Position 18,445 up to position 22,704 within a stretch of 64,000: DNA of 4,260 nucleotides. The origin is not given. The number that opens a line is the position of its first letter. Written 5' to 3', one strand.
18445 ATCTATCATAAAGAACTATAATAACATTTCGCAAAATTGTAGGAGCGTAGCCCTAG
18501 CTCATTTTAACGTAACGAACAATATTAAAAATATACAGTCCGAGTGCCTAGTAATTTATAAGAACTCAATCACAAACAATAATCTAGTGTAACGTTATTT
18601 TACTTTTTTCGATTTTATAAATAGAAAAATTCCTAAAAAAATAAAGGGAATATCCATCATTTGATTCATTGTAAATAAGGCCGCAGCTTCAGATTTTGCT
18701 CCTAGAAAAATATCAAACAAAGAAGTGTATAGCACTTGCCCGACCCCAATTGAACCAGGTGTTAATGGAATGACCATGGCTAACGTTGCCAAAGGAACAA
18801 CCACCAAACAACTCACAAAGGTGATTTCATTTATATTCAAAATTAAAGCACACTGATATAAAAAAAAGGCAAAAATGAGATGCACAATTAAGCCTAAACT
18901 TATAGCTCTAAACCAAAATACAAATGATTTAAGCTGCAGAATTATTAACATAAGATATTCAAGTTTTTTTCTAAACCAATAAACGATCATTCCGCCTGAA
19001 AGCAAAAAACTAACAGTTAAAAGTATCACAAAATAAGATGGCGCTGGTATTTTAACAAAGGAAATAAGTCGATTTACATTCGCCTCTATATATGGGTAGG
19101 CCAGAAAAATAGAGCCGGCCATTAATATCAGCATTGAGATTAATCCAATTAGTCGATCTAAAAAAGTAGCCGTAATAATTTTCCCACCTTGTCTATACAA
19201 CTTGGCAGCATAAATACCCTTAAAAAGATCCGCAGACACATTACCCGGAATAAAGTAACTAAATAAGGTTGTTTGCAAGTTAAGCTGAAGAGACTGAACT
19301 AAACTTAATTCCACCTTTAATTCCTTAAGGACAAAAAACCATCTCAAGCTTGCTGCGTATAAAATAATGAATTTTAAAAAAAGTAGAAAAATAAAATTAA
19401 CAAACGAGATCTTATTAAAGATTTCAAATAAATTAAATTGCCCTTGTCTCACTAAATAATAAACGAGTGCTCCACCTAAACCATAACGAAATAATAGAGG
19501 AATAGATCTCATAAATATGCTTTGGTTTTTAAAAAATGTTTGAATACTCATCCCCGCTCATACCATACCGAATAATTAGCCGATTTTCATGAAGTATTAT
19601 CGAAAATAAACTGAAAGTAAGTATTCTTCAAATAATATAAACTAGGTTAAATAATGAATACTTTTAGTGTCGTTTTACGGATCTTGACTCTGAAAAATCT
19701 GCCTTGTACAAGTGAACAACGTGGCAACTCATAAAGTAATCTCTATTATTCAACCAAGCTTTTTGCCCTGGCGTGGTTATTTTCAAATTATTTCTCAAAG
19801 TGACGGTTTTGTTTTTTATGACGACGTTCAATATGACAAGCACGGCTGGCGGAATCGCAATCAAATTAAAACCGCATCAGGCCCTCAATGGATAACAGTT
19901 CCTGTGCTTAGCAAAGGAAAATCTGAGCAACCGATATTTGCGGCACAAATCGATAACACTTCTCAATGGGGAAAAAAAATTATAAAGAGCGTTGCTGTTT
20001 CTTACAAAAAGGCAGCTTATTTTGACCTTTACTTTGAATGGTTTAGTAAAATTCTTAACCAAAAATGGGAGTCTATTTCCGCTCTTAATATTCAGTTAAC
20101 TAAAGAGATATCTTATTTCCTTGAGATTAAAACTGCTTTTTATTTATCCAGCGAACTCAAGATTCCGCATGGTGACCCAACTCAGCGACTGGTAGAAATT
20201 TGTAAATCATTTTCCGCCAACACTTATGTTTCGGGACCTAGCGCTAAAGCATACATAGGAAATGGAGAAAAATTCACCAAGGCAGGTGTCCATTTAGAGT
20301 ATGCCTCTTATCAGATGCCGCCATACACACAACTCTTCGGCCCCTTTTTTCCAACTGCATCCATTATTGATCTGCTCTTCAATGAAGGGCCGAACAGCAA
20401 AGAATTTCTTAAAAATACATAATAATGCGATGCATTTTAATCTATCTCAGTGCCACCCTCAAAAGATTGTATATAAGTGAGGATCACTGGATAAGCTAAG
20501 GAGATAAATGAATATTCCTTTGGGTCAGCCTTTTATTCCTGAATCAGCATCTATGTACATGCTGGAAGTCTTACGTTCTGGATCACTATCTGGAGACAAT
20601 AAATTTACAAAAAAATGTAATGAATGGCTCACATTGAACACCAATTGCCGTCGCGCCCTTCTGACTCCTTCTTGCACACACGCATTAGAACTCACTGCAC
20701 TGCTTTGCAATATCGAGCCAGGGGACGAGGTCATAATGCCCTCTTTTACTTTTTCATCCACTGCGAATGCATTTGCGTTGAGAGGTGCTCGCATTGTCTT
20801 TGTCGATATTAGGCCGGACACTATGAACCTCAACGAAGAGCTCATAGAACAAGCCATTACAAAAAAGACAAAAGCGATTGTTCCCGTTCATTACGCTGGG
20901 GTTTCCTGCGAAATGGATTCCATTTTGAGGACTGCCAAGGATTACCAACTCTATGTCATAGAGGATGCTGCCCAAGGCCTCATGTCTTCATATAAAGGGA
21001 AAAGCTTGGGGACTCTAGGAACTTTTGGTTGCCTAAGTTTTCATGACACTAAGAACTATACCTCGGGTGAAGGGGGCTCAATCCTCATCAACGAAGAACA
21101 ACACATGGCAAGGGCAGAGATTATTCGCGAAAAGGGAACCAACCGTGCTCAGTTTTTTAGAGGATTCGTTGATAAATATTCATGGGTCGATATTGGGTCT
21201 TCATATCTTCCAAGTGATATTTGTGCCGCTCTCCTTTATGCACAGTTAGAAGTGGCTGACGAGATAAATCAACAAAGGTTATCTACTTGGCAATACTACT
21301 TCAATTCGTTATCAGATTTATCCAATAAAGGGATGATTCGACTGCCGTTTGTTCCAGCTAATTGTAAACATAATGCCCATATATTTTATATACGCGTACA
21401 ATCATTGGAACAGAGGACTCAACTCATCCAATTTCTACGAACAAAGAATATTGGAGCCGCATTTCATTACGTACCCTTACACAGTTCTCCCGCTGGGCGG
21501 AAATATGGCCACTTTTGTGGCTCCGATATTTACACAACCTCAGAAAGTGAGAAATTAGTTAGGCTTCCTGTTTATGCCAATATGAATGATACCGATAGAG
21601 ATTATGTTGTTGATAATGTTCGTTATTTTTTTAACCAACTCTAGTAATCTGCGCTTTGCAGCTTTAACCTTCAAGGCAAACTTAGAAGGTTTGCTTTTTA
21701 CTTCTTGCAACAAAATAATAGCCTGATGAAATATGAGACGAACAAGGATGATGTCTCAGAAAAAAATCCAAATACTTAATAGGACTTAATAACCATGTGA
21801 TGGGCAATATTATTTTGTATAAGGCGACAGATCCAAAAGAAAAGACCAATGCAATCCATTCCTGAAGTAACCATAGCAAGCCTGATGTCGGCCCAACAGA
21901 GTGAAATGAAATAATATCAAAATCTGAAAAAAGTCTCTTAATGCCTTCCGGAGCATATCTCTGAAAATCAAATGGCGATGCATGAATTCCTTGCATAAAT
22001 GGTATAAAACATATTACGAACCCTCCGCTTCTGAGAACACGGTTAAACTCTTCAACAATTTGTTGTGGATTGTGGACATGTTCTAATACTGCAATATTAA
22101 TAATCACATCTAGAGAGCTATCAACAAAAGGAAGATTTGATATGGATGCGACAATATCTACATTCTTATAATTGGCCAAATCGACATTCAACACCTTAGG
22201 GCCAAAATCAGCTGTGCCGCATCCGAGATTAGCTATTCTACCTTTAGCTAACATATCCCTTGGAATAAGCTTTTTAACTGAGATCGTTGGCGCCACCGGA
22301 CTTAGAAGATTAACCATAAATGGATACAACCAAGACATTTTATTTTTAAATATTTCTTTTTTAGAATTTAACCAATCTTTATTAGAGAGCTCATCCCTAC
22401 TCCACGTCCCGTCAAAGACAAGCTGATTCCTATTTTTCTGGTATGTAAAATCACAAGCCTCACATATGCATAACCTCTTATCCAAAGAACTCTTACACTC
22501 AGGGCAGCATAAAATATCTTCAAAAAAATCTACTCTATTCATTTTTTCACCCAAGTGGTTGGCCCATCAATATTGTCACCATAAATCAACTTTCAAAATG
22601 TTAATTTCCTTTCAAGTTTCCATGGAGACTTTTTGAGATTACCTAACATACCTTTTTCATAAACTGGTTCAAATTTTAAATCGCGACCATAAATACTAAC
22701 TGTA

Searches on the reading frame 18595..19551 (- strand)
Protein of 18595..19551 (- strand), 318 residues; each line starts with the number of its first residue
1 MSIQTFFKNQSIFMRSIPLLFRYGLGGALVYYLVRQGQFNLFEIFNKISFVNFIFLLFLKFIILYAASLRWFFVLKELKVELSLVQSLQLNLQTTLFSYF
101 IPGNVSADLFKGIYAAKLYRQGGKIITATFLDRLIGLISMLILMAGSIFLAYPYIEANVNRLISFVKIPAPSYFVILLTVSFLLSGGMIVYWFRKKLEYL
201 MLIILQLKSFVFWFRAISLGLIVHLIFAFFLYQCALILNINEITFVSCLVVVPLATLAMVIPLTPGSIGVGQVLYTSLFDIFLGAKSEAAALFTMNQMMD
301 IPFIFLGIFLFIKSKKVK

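Call 88: search_protein_families(library=pfam, proteins=[window:18595-19551:-], max_evalue=0.00001)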
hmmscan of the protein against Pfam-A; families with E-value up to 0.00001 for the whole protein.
window:18595-19551:- (318 aa): 1 family
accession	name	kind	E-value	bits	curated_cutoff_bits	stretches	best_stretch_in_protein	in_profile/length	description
PF03706.18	LPG_synthase_TM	-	9.8e-24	84.8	33.4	1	21-294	3-287/302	Lysylphosphatidylglycerol synthase TM region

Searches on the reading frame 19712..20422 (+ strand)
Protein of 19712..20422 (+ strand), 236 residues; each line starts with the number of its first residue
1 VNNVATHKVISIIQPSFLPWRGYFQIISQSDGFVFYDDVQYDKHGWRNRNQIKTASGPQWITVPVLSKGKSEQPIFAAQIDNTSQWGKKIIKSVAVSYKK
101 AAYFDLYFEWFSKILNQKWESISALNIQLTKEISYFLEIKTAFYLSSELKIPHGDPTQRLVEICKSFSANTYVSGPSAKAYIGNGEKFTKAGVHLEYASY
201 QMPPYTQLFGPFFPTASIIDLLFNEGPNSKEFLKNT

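Call 88: search_protein_families(library=pfam, proteins=[window:19712-20422:+], max_evalue=0.00001)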
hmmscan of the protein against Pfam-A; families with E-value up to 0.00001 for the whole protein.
window:19712-20422:+ (236 aa): 1 family
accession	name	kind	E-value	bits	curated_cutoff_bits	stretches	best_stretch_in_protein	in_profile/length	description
PF08889.16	WbqC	-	9.8e-74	248.3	21.3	1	14-230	1-216/218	WbqC-like protein family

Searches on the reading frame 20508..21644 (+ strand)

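Call 88: search_protein_families(library=pfam, proteins=[window:20508-21644:+], max_evalue=0.00001)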
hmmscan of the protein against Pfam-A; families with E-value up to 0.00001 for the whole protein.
window:20508-21644:+ (378 aa): 3 families
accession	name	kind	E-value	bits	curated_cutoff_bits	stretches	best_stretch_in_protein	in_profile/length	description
PF01041.23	DegT_DnrJ_EryC1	-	3.5e-86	290.1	19.8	1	17-372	10-360/360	DegT/DnrJ/EryC1/StrS aminotransferase family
PF00155.27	Aminotran_1_2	-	5.3e-10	39.4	19.7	1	23-125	37-151/361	Aminotransferase class I and II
PF00266.25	Aminotran_5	-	2.6e-06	27.1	21.5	1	48-161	62-183/371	Aminotransferase class-V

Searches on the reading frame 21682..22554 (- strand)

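Call 88: search_protein_families(library=pfam, proteins=[window:21682-22554:-], max_evalue=0.00001)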
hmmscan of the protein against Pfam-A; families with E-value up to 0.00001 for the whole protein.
window:21682-22554:- (290 aa): 4 families
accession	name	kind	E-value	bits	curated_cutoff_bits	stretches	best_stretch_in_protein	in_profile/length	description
PF08241.18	Methyltransf_11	-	5.6e-13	49.8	21.2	1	116-182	25-95/95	Methyltransferase domain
PF05148.21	Methyltransf_8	-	2.6e-07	31.2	27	1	103-180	72-154/219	Hypothetical methyltransferase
PF13649.12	Methyltransf_25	-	3.3e-06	28.1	27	0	134-178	51-97/97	Methyltransferase domain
PF13847.12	Methyltransf_31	-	6.7e-06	26.3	27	0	129-181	53-108/145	Methyltransferase domain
